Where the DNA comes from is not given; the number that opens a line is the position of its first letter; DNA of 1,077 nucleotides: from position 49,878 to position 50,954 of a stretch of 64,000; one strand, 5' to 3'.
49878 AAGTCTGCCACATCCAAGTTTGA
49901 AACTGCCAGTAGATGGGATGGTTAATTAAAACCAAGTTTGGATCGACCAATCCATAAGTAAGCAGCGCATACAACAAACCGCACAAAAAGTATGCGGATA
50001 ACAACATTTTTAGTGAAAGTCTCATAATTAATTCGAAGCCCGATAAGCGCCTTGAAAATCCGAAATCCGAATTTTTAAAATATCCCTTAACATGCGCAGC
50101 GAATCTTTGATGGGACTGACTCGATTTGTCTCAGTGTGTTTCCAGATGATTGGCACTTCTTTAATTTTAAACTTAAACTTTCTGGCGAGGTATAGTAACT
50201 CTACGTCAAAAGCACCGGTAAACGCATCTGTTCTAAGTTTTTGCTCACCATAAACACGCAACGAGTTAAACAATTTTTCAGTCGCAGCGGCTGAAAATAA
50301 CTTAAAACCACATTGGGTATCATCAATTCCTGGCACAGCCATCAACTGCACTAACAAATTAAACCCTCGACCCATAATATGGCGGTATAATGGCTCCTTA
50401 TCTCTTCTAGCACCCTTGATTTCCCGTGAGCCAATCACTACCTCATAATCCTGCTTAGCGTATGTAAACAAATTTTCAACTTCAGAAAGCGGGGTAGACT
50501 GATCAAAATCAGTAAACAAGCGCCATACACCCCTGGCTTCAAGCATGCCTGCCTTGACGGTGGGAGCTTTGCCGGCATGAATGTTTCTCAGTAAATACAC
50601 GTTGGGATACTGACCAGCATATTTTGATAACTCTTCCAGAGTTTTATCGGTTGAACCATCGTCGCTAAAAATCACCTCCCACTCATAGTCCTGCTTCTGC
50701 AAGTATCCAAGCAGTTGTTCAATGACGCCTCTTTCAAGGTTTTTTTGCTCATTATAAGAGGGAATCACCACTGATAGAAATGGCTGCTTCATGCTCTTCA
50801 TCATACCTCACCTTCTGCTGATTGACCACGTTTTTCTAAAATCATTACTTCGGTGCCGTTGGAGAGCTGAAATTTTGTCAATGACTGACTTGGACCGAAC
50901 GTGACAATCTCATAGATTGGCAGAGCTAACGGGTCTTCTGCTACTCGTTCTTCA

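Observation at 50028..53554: GtrA/B/C-like module with a GtrB-GtrA fusion protein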

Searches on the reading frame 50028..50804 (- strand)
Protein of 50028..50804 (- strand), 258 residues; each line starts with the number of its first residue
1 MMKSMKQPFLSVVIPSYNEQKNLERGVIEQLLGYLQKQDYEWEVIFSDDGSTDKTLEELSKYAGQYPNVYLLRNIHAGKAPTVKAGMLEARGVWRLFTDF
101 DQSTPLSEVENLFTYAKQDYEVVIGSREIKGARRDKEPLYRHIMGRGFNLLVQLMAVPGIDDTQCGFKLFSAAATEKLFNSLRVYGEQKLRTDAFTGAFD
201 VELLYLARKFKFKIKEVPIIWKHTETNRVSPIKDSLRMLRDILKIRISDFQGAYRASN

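Call 4: search_protein_families(library=pfam, proteins=[window:50028-50804:-], max_evalue=0.01)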
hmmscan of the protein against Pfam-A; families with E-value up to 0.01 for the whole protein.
window:50028-50804:- (258 aa): 3 families
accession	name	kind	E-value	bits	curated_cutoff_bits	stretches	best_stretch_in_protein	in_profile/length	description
PF00535.33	Glycos_transf_2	-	2.5e-23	83.3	23.3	1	11-179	1-168/168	Glycosyl transferase family 2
PF10111.15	Glyco_tranf_2_2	-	3.2e-05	24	27.3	1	11-104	1-94/276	Glycosyltransferase like family 2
PF13641.12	Glyco_tranf_2_3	-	0.0043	17.5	27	0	8-88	2-78/230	Glycosyltransferase like family 2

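Call 5: search_protein_families(library=ncbifam, proteins=[window:50028-50804:-], max_evalue=0.01)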
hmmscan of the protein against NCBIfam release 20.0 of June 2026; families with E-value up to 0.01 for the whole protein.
window:50028-50804:- (258 aa): 19 families
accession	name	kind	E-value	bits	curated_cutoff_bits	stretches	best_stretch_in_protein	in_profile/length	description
NF047588.1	GlcsyltransPgfSStrep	equivalog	2e-16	60.1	500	1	10-185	3-173/308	glycosyltransferase PgfS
NF007482.0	PRK10073.1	equivalog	4.3e-14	52.2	423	1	6-119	4-113/334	glycosyltransferase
NF007986.1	PRK10714.1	equivalog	1.8e-13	50.2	529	1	10-170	8-164/316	undecaprenyl-phosphate 4-deoxy-4-formamido-L-arabinose transferase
NF041875.1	EPS_EpsD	equivalog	2.8e-13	50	370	1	10-160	1-148/325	exopolysaccharide biosynthesis glycosyltransferase EpsD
TIGR03937.1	PgaC_IcaA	equivalog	3.6e-11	42.6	422.3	1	3-92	40-126/407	poly-beta-1,6-N-acetyl-D-glucosamine synthase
TIGR04283.1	glyco_like_mftF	equivalog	1.8e-10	40.8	182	1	10-116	1-97/221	TIGR04283 family arsenosugar biosynthesis glycosyltransferase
NF038302.1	EPS_HpsE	equivalog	2.8e-10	39.7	300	1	10-131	3-126/307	hormogonium polysaccharide biosynthesis glycosyltransferase HpsE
NF047683.1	TeichurnBiosyTuaG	equivalog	1.7e-08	34.4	400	1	5-115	3-110/252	teichuronic acid biosynthesis protein TuaG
NF050050.1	ProtGlycPglI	equivalog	4e-08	33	500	1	8-131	2-123/306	GalNAc(5)-diNAcBac-PP-undecaprenol beta-1,3-glucosyltransferase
NF053739.1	GlytfEpsEBac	equivalog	9.7e-08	31.3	450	1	8-104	1-95/265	glycosyltransferase EpsE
NF058614.1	PPMAGASynPpgS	equivalog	1.5e-05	24.6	370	1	12-178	4-165/226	polyprenyl-phospho-N-acetylgalactosaminyl synthase PpgS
NF041391.1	DPhHxTase_Halo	equivalog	1.6e-05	24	375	1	28-244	10-207/213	dolichyl-phosphate hexose transferase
TIGR03965.1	mycofact_glyco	equivalog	0.00015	20.8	280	1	7-101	73-164/467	mycofactocin biosynthesis glycosyltransferase MftF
NF010496.0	PRK13915.1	equivalog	0.0002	20.5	262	1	6-59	29-81/307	glucosyl-3-phosphoglycerate synthase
TIGR03469.1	HpnB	hypoth_equivalog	0.0017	17.5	379.25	1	7-90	43-131/386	hopene-associated glycosyltransferase HpnB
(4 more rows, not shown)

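Call 7: search_solved_structures(query=window:50028-50804:-, max_evalue=0.001, show_alignments=1)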
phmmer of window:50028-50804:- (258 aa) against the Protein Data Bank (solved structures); distinct sequences matched with E-value up to 0.001: 17.
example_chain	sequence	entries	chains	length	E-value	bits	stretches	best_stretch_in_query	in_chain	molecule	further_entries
5mlz_A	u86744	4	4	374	9.3e-17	64.4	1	10-170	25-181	Dolichol monophosphate mannose synthase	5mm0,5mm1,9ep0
9bhc_C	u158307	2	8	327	2.8e-10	43.2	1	10-170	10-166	Undecaprenyl-phosphate 4-deoxy-4-formamido-L-arabinose transferase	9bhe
8vxh_A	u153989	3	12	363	3.5e-10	42.8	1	10-170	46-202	Undecaprenyl-phosphate 4-deoxy-4-formamido-L-arabinose transferase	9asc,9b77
2z87_A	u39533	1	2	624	5.1e-09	39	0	6-94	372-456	Chondroitin synthase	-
2z86_A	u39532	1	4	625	5.1e-09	39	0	6-94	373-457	Chondroitin synthase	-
9hwj_A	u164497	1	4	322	1e-08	38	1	10-170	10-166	Undecaprenyl-phosphate 4-deoxy-4-formamido-L-arabinose transferase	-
5eke_A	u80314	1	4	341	2.8e-08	36.6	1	10-130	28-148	Uncharacterized glycosyltransferase sll0501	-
5ekp_C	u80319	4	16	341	2.8e-08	36.6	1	10-130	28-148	Uncharacterized glycosyltransferase sll0501 | Glycosyltransferase sll0501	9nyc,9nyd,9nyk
9nye_A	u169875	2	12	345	2.9e-08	36.6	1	10-130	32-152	Glycosyltransferase sll0501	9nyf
8bz8_A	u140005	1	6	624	3.2e-08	36.4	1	6-130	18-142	Glycosyltransferase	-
8bz4_A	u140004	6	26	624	3.2e-08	36.4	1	6-130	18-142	Glycosyltransferase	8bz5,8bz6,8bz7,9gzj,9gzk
6h1j_A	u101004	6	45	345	1.9e-07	33.9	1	10-136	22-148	Probable ss-1,3-N-acetylglucosaminyltransferase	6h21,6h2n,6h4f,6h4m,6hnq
3bcv_A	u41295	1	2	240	4.5e-07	32.7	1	8-106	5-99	Putative glycosyltransferase protein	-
5hea_A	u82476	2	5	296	4.7e-06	29.3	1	9-113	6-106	Putative glycosyltransferase (GalT1)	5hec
5tze_C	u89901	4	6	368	7e-06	28.8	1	10-108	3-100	Glycosyl transferase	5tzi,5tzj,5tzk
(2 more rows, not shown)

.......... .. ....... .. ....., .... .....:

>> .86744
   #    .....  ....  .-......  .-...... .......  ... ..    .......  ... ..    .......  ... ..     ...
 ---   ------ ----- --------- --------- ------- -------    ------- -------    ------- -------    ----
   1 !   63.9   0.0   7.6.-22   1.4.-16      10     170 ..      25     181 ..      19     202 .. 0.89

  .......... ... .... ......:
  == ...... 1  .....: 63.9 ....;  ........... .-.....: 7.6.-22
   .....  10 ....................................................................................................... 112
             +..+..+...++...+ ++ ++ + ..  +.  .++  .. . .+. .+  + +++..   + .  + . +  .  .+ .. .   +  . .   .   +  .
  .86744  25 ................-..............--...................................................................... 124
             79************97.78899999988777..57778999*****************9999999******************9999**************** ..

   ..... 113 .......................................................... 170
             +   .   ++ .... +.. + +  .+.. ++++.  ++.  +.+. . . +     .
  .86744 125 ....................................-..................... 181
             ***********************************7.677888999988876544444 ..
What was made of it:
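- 50028..50804 (-): Short DPMS/ALG5-like GT2 (258 aa) without TM helices: candidate second polyprenyl-phosphate sugar synthase. PF00535 matches at E 2.5e-23 (call 4), and the best PDB match is the PfDPMS catalytic domain at E 9e-17 (call 7).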

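Call 36: find_homologous_proteins(query=window:50028-50804:-, max_evalue=0.00001)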
Query window:50028-50804:- (258 aa): 6460 proteins with E <= 0.00001 among 6921 candidates; the best 120 are listed.
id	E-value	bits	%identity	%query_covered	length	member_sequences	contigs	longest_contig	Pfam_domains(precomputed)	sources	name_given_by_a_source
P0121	6.8e-164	561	98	100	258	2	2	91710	PF00535.33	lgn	-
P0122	4.0e-146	503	86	99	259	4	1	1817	PF10111.15,PF00535.33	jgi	-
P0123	1.0e-136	472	80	100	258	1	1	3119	PF10111.15,PF00535.33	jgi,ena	-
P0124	2.2e-119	415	70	100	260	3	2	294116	PF00535.33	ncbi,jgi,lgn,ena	-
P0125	5.7e-119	414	73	100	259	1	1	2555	PF00535.33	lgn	-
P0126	4.7e-118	411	72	99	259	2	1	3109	PF00535.33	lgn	-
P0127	5.0e-116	404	71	99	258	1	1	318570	PF00535.33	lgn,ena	-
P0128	7.4e-116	404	70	98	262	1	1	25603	PF00535.33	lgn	-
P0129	4.4e-115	401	72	100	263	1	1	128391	PF13641.13,PF00535.33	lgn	-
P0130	6.2e-115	401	67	98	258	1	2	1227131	PF00535.33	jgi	jgi:dolichyl-phosphate beta-glucosyltransferase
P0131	1.9e-114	399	69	97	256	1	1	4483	PF00535.33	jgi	jgi:dolichyl-phosphate beta-glucosyltransferase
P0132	3.3e-114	398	69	98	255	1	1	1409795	PF10111.15,PF00535.33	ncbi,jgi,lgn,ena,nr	ncbi:MAG TPA: dolichyl-phosphate beta-glucosyltransferase [Vitreimonas sp.]|nr:dolichyl-phosphate be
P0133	4.5e-114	398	70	97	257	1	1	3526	PF00535.33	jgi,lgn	jgi:glycosyltransferase involved in cell wall biosynthesis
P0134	4.7e-114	398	71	97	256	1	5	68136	PF00535.33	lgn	-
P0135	6.0e-114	398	67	98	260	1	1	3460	PF00535.33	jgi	jgi:dolichyl-phosphate beta-glucosyltransferase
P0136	8.2e-114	397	71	96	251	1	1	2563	PF00535.33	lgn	-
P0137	1.4e-113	396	68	98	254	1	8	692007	PF00535.33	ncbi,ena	-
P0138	1.5e-113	396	70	97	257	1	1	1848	PF00535.33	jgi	jgi:glycosyltransferase involved in cell wall biosynthesis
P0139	2.2e-113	396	68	97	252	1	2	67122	PF00535.33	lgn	-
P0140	3.4e-113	395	70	98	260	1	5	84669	PF00535.33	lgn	-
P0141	5.4e-113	394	71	97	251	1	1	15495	PF10111.15,PF13641.13,PF00535.33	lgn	-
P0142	7.0e-113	394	67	100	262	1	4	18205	PF10111.15,PF00535.33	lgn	-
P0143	7.2e-113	394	66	100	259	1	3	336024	PF00535.33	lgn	-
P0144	8.2e-113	394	71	96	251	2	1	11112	PF10111.15,PF00535.33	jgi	jgi:dolichyl-phosphate beta-glucosyltransferase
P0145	8.6e-113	394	69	95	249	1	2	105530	PF00535.33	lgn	-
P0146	1.2e-112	393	70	97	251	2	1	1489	PF10111.15,PF00535.33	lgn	-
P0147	1.3e-112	393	68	91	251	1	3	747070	PF00535.33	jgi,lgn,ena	-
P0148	1.4e-112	393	68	97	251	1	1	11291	PF13641.13,PF00535.33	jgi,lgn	jgi:glycosyltransferase involved in cell wall biosynthesis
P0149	2.1e-112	392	69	96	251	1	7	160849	PF00535.33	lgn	-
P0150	2.1e-112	392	69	96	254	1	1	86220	PF00535.33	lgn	-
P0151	2.3e-112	392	70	97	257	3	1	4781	PF13641.13,PF00535.33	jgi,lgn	jgi:glycosyltransferase involved in cell wall biosynthesis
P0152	3.2e-112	392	68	99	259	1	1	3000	PF00535.33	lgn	-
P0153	3.3e-112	392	71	97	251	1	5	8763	PF10111.15,PF00535.33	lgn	-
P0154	6.5e-112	391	70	96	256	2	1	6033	PF00535.33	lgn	-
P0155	7.1e-112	391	68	98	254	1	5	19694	PF00535.33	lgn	-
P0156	1.0e-111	390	68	97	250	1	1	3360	PF00535.33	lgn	-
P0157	1.2e-111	390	69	96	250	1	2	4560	PF00535.33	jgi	jgi:glycosyltransferase involved in cell wall biosynthesis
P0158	1.9e-111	389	70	97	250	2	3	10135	PF10111.15,PF00535.33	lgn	-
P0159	2.0e-111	389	67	97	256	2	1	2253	PF00535.33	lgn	-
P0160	2.7e-111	389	68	97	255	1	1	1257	PF00535.33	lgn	-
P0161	3.1e-111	389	69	98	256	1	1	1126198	PF00535.33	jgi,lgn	-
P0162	3.1e-111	389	69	98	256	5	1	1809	PF00535.33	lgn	-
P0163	3.1e-111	389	69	97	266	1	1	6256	PF13641.13,PF00535.33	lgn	-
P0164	3.8e-111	388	66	98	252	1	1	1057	PF13641.13,PF00535.33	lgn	-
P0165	4.2e-111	388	69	98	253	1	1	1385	PF00535.33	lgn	-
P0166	4.3e-111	388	67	98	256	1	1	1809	PF00535.33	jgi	jgi:cellulose synthase/poly-beta-1,6-N-acetylglucosamine synthase-like glycosyltransferase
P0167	5.8e-111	388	69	97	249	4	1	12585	PF10111.15,PF00535.33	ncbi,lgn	-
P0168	6.6e-111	388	68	98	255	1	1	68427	PF00535.33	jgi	jgi:glycosyltransferase involved in cell wall biosynthesis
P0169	8.2e-111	387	67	97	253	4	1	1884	PF00535.33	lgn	-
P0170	9.0e-111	387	67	98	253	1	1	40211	PF10111.15,PF00535.33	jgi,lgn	-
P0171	9.0e-111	387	68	97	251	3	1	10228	PF00535.33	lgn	-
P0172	9.4e-111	387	68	96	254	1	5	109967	PF00535.33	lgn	-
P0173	1.0e-110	387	67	100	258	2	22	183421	PF10111.15,PF13641.13,PF00535.33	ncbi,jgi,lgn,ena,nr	ncbi:MAG: glycosyltransferase family 2 protein [Candidatus Pacebacteria bacterium]|jgi:dolichyl-phos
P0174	1.1e-110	387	70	100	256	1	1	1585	PF00535.33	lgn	-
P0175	1.4e-110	386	66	98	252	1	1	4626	PF00535.33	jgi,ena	-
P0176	1.5e-110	386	69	98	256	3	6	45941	PF10111.15,PF00535.33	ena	-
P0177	1.5e-110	386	66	97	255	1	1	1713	PF00535.33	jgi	jgi:dolichyl-phosphate beta-glucosyltransferase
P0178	1.6e-110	386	68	98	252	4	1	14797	PF00535.33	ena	-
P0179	2.0e-110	386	69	96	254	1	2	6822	PF00535.33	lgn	-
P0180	2.0e-110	386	68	96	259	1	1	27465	PF00535.33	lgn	-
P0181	2.3e-110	386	66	99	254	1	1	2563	PF00535.33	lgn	-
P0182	2.5e-110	386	66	97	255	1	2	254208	PF00535.33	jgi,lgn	jgi:glycosyltransferase involved in cell wall biosynthesis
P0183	3.3e-110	385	68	97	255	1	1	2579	PF13641.13,PF00535.33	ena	-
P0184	3.5e-110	385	69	97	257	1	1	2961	PF00535.33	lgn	-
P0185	3.7e-110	385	68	97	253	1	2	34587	PF00535.33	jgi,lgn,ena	-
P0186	4.5e-110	385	68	97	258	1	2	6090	PF00535.33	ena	-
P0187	4.9e-110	385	68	96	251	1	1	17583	PF00535.33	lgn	-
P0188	5.2e-110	385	67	98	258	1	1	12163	PF13641.13,PF00535.33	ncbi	-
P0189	6.2e-110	384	68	97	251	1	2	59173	PF00535.33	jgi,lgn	jgi:glycosyltransferase involved in cell wall biosynthesis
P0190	6.2e-110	384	66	98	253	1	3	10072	PF00535.33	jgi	jgi:dolichyl-phosphate beta-glucosyltransferase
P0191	6.8e-110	384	68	97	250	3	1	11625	PF10111.15,PF00535.33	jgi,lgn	-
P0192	6.9e-110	384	67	96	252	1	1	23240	PF00535.33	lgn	-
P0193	7.5e-110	384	68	96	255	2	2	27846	PF00535.33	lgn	-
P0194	8.9e-110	384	69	96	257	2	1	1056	PF10111.15,PF13641.13,PF00535.33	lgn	-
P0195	9.3e-110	384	68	97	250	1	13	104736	PF00535.33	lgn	-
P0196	1.0e-109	384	68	96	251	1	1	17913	PF00535.33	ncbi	-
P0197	1.2e-109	383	68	99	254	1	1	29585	PF13641.13,PF00535.33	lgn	-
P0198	1.6e-109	383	66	96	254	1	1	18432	PF13641.13,PF00535.33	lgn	-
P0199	1.7e-109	383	70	95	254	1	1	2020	PF00535.33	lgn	-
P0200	1.9e-109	383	67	96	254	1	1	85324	PF00535.33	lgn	-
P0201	2.0e-109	383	67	100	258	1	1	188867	PF00535.33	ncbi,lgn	ncbi:MAG: dolichyl-phosphate beta-glucosyltransferase [Patescibacteria group bacterium]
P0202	2.0e-109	383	66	97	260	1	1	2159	PF00535.33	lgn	-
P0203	2.2e-109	383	68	100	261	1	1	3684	PF13641.13,PF00535.33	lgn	-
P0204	3.1e-109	382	67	95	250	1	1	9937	PF10111.15,PF00535.33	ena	-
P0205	3.2e-109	382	69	96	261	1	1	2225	PF10111.15,PF00535.33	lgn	-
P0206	3.4e-109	382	68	97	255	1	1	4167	PF00535.33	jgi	jgi:dolichyl-phosphate beta-glucosyltransferase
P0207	3.4e-109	382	67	97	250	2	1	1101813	PF00535.33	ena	-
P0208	3.5e-109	382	67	97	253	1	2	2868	PF00535.33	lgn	-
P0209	3.8e-109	382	68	96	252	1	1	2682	PF00535.33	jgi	jgi:dolichyl-phosphate beta-glucosyltransferase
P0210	4.1e-109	382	68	97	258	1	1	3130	PF10111.15,PF13641.13,PF00535.33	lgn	-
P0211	4.1e-109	382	66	98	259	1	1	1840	PF10111.15,PF00535.33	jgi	-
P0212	5.5e-109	381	69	97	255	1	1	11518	PF00535.33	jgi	-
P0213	5.7e-109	381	66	97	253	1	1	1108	PF13641.13,PF00535.33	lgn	-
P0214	6.4e-109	381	67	98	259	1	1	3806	PF00535.33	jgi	jgi:dolichyl-phosphate beta-glucosyltransferase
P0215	7.6e-109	381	66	98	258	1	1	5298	PF13641.13,PF00535.33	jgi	jgi:dolichyl-phosphate beta-glucosyltransferase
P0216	8.7e-109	381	65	97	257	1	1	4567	PF10111.15,PF00535.33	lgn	-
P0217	9.1e-109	381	67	96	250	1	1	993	PF10111.15,PF00535.33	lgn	-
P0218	1.0e-108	380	68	95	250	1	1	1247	PF00535.33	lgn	-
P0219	1.0e-108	380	65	98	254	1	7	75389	PF00535.33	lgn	-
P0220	1.2e-108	380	66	97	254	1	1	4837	PF10111.15,PF00535.33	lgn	-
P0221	1.3e-108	380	66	98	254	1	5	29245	PF10111.15,PF00535.33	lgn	-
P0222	1.5e-108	380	67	96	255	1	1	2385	PF10111.15,PF00535.33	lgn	-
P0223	1.5e-108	380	67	97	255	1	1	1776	PF00535.33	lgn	-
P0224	1.5e-108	380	67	98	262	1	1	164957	PF00535.33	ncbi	-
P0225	1.5e-108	380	68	97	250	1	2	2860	PF10111.15,PF00535.33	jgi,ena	-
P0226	1.6e-108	380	66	99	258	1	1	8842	PF00535.33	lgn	-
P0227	1.7e-108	380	67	96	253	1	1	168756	PF00535.33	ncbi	-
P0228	1.7e-108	380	67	98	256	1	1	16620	PF00535.33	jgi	jgi:dolichyl-phosphate beta-glucosyltransferase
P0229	1.9e-108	379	67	97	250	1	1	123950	PF00535.33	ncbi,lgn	ncbi:MAG: dolichyl-phosphate beta-glucosyltransferase [Patescibacteria group bacterium]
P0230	2.2e-108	379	67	97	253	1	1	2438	PF10111.15,PF00535.33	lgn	-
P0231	2.2e-108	379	66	96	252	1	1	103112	PF10111.15,PF00535.33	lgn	-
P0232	2.4e-108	379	65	98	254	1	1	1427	PF00535.33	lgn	-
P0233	2.4e-108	379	70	97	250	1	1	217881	PF10111.15,PF00535.33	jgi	jgi:dolichyl-phosphate beta-glucosyltransferase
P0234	2.6e-108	379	66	99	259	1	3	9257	PF00535.33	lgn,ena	-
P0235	2.7e-108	379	67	99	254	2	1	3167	PF10111.15,PF00535.33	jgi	jgi:dolichyl-phosphate beta-glucosyltransferase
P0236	2.8e-108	379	68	96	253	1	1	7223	PF00535.33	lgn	-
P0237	3.1e-108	379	68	97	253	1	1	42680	PF13641.13,PF00535.33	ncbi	-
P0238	3.3e-108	379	67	98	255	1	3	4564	PF00535.33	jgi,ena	-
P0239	3.3e-108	379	69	95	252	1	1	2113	PF13641.13,PF00535.33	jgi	jgi:dolichyl-phosphate beta-glucosyltransferase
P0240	3.3e-108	379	66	99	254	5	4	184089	PF00535.33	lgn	-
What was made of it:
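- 50028..50804 (-): JGI and NCBI name the homologs 'dolichyl-phosphate beta-glucosyltransferase' (call 36).
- Closest known: Eukaryotic ALG5. Same: JGI and NCBI pipelines name the homologs of the 258-aa GT2 as ALG5-type (call 36).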
